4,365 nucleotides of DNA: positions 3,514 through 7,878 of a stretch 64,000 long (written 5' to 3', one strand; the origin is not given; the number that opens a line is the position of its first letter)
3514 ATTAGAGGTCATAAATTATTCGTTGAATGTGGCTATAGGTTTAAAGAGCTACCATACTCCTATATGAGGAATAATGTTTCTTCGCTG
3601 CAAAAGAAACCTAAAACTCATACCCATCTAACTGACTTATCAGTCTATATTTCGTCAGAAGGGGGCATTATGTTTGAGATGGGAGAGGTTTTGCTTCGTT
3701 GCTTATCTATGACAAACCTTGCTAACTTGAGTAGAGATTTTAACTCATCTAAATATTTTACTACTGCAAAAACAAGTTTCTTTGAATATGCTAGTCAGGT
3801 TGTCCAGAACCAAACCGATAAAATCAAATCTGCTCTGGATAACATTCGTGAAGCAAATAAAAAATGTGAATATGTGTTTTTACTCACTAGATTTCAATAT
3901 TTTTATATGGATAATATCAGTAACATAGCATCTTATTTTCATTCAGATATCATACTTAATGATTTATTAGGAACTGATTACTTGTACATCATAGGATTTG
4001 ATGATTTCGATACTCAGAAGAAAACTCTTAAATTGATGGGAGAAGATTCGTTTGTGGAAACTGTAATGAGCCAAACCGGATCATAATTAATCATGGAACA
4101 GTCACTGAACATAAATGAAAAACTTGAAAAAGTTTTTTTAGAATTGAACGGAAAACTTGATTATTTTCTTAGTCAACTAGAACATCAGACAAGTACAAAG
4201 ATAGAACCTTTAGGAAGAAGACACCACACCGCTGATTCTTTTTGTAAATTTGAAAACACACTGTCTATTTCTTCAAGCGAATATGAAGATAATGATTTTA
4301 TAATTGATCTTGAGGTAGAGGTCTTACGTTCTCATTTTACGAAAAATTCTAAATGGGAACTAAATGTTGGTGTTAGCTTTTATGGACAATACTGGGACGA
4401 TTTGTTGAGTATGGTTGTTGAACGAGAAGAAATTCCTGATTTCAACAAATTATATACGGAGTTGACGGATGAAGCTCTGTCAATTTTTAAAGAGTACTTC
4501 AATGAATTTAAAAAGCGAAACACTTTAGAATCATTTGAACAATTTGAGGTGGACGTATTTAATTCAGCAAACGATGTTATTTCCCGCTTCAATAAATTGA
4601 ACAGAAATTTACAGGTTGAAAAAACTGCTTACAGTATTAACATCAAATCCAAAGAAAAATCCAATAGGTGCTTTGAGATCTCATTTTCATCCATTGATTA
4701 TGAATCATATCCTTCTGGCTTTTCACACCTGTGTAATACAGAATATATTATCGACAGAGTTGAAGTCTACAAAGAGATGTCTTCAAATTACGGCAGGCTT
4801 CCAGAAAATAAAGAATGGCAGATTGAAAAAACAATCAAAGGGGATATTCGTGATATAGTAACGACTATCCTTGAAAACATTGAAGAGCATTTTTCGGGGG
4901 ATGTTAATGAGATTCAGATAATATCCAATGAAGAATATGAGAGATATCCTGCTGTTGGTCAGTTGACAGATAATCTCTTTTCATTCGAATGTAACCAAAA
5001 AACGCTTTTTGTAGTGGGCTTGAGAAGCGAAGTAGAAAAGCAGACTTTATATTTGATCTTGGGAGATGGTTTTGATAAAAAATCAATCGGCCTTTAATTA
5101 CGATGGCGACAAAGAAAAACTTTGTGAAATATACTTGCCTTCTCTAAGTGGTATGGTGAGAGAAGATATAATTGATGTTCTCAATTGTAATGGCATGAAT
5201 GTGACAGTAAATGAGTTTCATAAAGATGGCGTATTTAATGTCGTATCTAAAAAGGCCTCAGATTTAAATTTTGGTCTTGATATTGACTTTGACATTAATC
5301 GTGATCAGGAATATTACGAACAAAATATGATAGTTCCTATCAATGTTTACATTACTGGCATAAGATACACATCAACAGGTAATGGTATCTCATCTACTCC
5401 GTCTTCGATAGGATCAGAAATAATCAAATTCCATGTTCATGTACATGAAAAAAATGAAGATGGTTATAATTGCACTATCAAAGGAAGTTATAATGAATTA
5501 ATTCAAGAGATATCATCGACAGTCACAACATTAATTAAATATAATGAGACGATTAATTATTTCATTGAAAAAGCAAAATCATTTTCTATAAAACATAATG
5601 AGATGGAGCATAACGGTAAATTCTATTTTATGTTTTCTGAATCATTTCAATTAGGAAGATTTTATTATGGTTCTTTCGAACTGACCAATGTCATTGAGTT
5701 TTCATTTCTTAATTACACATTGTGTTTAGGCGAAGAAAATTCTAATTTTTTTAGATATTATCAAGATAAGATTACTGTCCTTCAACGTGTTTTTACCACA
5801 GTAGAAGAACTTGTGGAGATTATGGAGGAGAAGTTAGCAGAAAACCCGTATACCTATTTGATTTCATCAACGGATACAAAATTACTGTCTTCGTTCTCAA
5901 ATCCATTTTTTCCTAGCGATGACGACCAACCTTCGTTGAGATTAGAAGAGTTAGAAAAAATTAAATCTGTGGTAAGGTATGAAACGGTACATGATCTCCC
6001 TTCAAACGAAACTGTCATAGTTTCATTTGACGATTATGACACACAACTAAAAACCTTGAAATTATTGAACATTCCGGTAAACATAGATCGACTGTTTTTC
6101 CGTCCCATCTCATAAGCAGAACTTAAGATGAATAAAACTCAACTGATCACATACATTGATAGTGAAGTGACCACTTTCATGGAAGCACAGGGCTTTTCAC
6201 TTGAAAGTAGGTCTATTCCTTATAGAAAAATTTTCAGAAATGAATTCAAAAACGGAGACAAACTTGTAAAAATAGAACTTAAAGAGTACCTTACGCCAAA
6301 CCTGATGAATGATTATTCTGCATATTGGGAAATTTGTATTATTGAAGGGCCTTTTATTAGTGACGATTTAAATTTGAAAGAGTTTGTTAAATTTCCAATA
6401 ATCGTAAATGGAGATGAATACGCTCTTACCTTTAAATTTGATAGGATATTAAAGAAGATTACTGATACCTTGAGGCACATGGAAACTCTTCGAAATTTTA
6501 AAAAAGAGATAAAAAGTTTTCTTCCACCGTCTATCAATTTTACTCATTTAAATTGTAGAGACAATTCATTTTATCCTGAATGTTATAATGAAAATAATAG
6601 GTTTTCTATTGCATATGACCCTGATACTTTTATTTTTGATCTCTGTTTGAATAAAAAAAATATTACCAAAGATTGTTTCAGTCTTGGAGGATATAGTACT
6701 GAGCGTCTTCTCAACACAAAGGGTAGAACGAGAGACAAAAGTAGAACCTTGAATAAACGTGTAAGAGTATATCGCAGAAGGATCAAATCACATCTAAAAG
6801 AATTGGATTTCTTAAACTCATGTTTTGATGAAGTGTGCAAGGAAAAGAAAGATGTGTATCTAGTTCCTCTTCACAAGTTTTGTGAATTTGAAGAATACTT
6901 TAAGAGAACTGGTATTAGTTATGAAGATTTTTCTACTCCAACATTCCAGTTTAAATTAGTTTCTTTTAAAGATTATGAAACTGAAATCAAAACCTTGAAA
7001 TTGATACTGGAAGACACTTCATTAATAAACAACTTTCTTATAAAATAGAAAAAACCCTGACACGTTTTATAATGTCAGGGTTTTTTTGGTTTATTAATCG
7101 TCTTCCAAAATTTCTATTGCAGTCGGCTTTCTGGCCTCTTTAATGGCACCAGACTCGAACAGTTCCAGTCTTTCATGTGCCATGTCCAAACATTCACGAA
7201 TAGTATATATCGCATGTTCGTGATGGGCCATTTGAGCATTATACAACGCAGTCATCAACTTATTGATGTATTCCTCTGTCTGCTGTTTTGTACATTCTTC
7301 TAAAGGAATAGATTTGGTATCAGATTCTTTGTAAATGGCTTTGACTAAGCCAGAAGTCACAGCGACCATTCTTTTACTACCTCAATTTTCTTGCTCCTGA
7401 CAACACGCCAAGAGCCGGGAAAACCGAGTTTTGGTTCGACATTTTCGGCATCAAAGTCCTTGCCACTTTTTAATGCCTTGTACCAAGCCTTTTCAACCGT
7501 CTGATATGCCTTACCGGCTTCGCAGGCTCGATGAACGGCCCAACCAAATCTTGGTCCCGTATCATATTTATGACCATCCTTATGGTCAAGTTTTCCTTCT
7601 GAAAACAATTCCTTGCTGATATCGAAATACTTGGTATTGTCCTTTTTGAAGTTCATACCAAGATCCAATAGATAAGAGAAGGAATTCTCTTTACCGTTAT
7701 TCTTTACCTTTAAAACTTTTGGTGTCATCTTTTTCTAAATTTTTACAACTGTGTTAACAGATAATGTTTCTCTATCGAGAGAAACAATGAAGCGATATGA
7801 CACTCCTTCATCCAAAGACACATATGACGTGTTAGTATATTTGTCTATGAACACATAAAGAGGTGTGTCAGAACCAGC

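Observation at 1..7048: Tandem operon of at least eight divergent paralogs that share only a short C-terminal tail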

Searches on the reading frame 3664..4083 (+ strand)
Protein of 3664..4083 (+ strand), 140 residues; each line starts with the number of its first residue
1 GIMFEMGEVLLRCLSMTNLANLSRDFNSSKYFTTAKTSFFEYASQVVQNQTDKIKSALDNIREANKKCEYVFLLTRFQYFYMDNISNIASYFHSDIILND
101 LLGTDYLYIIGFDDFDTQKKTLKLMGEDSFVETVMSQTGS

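Call 55: predict_structure(alignment_id=A3)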
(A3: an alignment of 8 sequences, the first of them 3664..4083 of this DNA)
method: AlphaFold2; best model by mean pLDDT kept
length: 140 residues; sequences in the alignment: 8
mean_pLDDT: 70.3   pTM: 0.55
mean pLDDT of the five models: 70.3, 59.9, 59.2, 58.3, 56.0
residues with pLDDT >= 90: 2; 70-90: 73; 50-70: 53; < 50: 12
segments of 3 or more residues with pLDDT < 50: 1-3, 12-15
pLDDT, mean of each block of 10 residues (from residue 1): 49 51 60 65 72 81 85 74 71 73 62 88 86 68
secondary structure, 60 per line:
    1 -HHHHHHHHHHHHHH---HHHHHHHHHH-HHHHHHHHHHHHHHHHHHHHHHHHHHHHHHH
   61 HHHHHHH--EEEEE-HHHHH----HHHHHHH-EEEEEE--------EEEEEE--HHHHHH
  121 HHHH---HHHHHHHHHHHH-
elements in order: H2-15 H19-28 H30-67 E70-74 H76-80 H85-91 E93-98 E107-112 H115-124 H128-139
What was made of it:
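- On Encapsulin-type C-terminal cargo-loading peptide: It is predicted as a helix packed after a strand in a folded domain (call 55).
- AlphaFold model of the C-terminal 140 aa with the 8-paralog alignment: pLDDT 70.3, with the tail segment at 86-88, placed as strand-turn-helix packed in a domain (call 55). The motif is predicted to be embedded in a folded domain and followed by another helix, not to hang on a linker (call 55).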

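Call 58: fold_search(model_id=the predicted structure, library=viral)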
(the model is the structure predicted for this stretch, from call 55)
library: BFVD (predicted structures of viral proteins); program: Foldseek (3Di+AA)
matches with E <= 10: 418; with E <= 0.001: 0
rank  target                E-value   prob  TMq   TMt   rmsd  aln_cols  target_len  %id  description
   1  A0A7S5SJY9            1.9e-01  0.16  0.21  0.29  12.4        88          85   17  (no name in the UniProt tables at hand)
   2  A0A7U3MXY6            2.0e-01  0.16  0.23  0.28  15.2        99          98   16  (no name in the UniProt tables at hand)
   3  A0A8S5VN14            2.2e-01  0.23  0.29  0.27  13.4       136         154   17  Uncharacterized protein [Ackermannviridae sp.]
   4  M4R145                2.7e-01  0.30  0.32  0.42   6.8        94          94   14  Uncharacterized protein [Loktanella phage pCB2051-A]
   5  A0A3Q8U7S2            2.9e-01  0.30  0.32  0.26  11.1       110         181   15  Uncharacterized protein [Megavirus baoshan]
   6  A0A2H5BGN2            3.1e-01  0.20  0.22  0.31   8.1        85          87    9  Uncharacterized protein [Vibrio phage Ceto]
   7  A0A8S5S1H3            4.0e-01  0.09  0.18  0.25  14.1       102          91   19  Uncharacterized protein [Podoviridae sp. ct8Lf7]
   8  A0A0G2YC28            4.9e-01  0.23  0.27  0.42   4.8        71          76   17  Uncharacterized protein [Acanthamoeba polyphaga mimivirus Kroon]
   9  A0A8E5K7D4            4.9e-01  0.16  0.24  0.36   6.7        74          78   19  (no name in the UniProt tables at hand)
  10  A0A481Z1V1            4.9e-01  0.16  0.26  0.23   6.7        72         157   17  Uncharacterized protein [Mimivirus LCMiAC01]
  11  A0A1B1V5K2            5.2e-01  0.13  0.27  0.13  27.4       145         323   13  RNA recognition motif superfamily protein [Malacosoma sp. alphabaculovirus]
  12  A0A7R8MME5            6.4e-01  0.13  0.24  0.33  11.6        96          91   17  Uncharacterized protein [Klebsiella phage vB_KaS-Veronica]
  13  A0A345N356            6.4e-01  0.12  0.24  0.17   6.1        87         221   24  (no name in the UniProt tables at hand)
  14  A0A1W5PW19            6.4e-01  0.11  0.23  0.11  15.9       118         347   14  (no name in the UniProt tables at hand)
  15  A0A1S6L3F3            7.3e-01  0.20  0.27  0.41   5.7        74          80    4  Uncharacterized protein [Erwinia phage vB_EamM_Yoloswag]
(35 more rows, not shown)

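Call 92: fold_search(model_id=the predicted structure, library=pdb)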
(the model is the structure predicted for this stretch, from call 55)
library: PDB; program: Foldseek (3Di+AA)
matches with E <= 10: 372; with E <= 0.001: 0
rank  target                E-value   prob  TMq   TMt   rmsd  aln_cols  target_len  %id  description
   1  9bry_a                2.7e-01  0.14  0.23  0.08   9.0       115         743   16  V0-only V-ATPase in synaptophysin gene knock-out mouse brain isolated synaptic vesicles (released 2024-06-19)
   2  5y5x_N                6.4e-01  0.13  0.23  0.07  10.0        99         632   12  V/A-type ATPase/synthase from Thermus thermophilus, rotational state 1 (released 2018-01-17)
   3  5b09                  7.3e-01  0.13  0.23  0.29   5.8        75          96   11  Polyketide cyclase OAC from Cannabis sativa bound with Olivetolic acid (released 2016-01-27)
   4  3kg0_B                8.9e-01  0.20  0.28  0.37   5.0        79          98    9  Crystal structure of SnoaB, a cofactor-independent oxygenase from Streptomyces nogalater, determined to 1.7 resolution (released 2010-01-26)
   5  3ef1                  8.9e-01  0.03  0.16  0.09  14.8       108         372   12  The Structure of Fcp1, an essential RNA polymerase II CTD phosphatase (released 2008-12-02)
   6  3kg0_C                9.6e-01  0.16  0.28  0.36   5.1        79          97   11  Crystal structure of SnoaB, a cofactor-independent oxygenase from Streptomyces nogalater, determined to 1.7 resolution (released 2010-01-26)
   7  2pq4_MODEL_1_A        1.0e+00  0.14  0.22  0.30   5.1        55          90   13  NMR solution structure of NapD in complex with NapA1-35 signal peptide (released 2008-05-20)
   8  5uyy_A                1.0e+00  0.08  0.25  0.12  15.4       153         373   12  Crystal structure of prephenate dehydrogenase tyrA from Bacillus anthracis in complex with L-tyrosine (released 2017-03-08)
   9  3kg1_C                1.1e+00  0.16  0.28  0.37   5.0        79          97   11  Crystal structure of SnoaB, a cofactor-independent oxygenase from Streptomyces nogalater, mutant N63A (released 2010-01-26)
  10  2aby_MODEL_1_A        1.2e+00  0.12  0.25  0.27   5.4        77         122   14  Solution structure of TA0743 from Thermoplasma acidophilum (released 2006-08-08)
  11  7w6d_A                1.3e+00  0.10  0.23  0.28   6.2        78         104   12  Polyketide cyclase OAC-F24I mutant from Cannabis sativa in complex with olivetolic acid (released 2022-02-02)
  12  2od4_A                1.3e+00  0.08  0.22  0.28   6.0        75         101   16  Crystal structure of a dimeric ferredoxin-like protein (jcvi_pep_1096665735785) from uncultured marine organism at 1.7 (released 2007-01-23)
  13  7bio_A                1.4e+00  0.23  0.31  0.39   4.2        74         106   14  Crystal structure of monooxygenase RslO4 from Streptomyces bottropensis (released 2021-01-20)
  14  5gar_N                1.4e+00  0.08  0.23  0.07  11.1       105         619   10  Thermus thermophilus V/A-ATPase, conformation 1 (released 2016-03-09)
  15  2jsx_MODEL_1_A        1.5e+00  0.14  0.24  0.33   5.0        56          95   12  Solution structure of the E. coli Tat proofreading chaperone protein NapD (released 2007-08-21)
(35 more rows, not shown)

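Call 94: find_homologous_proteins(query=A3, max_evalue=10)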
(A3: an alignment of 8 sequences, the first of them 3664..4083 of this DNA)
Query A3 (8 sequences): 521 candidates shared short words with the query, none scored E <= 10.

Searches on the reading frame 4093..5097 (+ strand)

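Call 4: search_protein_families(library=pfam, proteins=[window:4093-5097:+], max_evalue=1)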
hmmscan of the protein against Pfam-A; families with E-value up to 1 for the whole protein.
window:4093-5097:+ (334 aa): 1 family
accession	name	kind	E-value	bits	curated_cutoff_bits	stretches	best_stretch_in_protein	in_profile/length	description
PF13117.11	Cag12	-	0.047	14.6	22.7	1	67-104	14-52/96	Cag pathogenicity island protein Cag12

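Call 5: search_protein_families(library=phrogs, proteins=[window:4093-5097:+], max_evalue=0.1)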
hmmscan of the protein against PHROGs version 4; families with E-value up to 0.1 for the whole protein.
window:4093-5097:+ (334 aa): 0 families

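Call 30: search_protein_families(library=padloc, proteins=[window:4093-5097:+], max_evalue=1)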
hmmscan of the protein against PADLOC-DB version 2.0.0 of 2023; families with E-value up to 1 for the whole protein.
window:4093-5097:+ (334 aa): 3 families
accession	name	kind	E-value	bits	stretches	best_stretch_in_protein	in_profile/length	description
PDLC00512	JetC1|JetC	-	0.00059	16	1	95-174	822-901/1123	DUF3584 domain; MukB-like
PDLC00518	JetC1|JetC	-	0.0035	13.2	1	94-174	817-897/1112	DUF3584 domain; MukB-like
PDLC00511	JetC1|JetC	-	0.0054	12.7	1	107-174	819-886/1108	DUF3584 domain; MukB-like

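Call 67: search_protein_families(library=ncbifam, proteins=[window:4093-5097:+], max_evalue=0.1)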
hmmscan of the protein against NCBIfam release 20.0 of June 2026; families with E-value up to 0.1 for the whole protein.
window:4093-5097:+ (334 aa): 0 families

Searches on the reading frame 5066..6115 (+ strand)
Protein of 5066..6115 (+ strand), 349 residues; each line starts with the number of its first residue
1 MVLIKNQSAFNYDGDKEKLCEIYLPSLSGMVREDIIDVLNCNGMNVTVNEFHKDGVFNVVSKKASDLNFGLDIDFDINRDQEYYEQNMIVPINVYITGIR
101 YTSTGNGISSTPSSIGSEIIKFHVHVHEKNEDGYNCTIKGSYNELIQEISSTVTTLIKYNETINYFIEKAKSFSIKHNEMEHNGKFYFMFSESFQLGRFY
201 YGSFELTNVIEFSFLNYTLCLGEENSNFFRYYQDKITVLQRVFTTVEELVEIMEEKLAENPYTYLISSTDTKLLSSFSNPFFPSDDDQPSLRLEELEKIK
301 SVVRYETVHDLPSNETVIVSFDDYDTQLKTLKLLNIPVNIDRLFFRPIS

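Call 4: search_protein_families(library=pfam, proteins=[window:5066-6115:+], max_evalue=1)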
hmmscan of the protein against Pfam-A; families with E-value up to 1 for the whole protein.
window:5066-6115:+ (349 aa): 0 families

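Call 5: search_protein_families(library=phrogs, proteins=[window:5066-6115:+], max_evalue=0.1)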
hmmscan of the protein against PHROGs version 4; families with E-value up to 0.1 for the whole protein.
window:5066-6115:+ (349 aa): 1 family
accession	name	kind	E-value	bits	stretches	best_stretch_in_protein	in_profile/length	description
phrog_2416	-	unknown function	0.0083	17.3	1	19-58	40-82/98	-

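Call 30: search_protein_families(library=padloc, proteins=[window:5066-6115:+], max_evalue=1)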
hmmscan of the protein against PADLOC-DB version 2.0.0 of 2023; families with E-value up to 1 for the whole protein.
window:5066-6115:+ (349 aa): 1 family
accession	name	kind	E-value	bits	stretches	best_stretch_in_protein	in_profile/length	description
PDLC04533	PDC-M24A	-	0.0034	15.3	1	117-153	31-65/151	-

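Call 67: search_protein_families(library=ncbifam, proteins=[window:5066-6115:+], max_evalue=0.1)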
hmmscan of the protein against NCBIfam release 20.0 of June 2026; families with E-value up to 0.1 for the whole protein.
window:5066-6115:+ (349 aa): 0 families

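Call 84: find_related_loci(query=A4, collection=genome_contigs, flank=8000)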
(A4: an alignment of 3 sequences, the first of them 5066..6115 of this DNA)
Query A4 (349 aa) in genome_contigs; peptide patterns used: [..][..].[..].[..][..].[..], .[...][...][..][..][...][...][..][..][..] (x = any residue, [..] = any of these).
207 stretches matched a pattern, but none encodes a relative of the query by tblastn (E <= 1e-3).
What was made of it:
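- Tried and rejected: A peptide-pattern scan of bacterial and archaeal genomes gave candidate stretches but none was confirmed as a relative (call 84).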

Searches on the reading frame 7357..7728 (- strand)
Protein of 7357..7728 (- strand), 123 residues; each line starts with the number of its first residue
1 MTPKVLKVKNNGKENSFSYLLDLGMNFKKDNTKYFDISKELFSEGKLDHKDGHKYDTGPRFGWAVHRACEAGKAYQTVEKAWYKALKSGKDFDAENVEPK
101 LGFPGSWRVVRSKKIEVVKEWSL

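Call 38: search_protein_families(library=pfam, proteins=[window:7357-7728:-], max_evalue=0.01)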
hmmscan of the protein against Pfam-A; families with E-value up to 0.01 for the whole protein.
window:7357-7728:- (123 aa): 0 families

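Call 40: find_related_loci(query=window:7357-7728:-, collection=viral_contigs, flank=10000)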
Query window:7357-7728:- (123 aa) in viral_contigs; peptide patterns used: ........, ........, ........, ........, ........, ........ (x = any residue, [..] = any of these).
54 stretches matched a pattern, but none encodes a relative of the query by tblastn (E <= 1e-3).

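Call 68: search_protein_families(library=phrogs, proteins=[window:7357-7728:-], max_evalue=0.001)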
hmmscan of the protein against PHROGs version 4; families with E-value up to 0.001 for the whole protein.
window:7357-7728:- (123 aa): 0 families
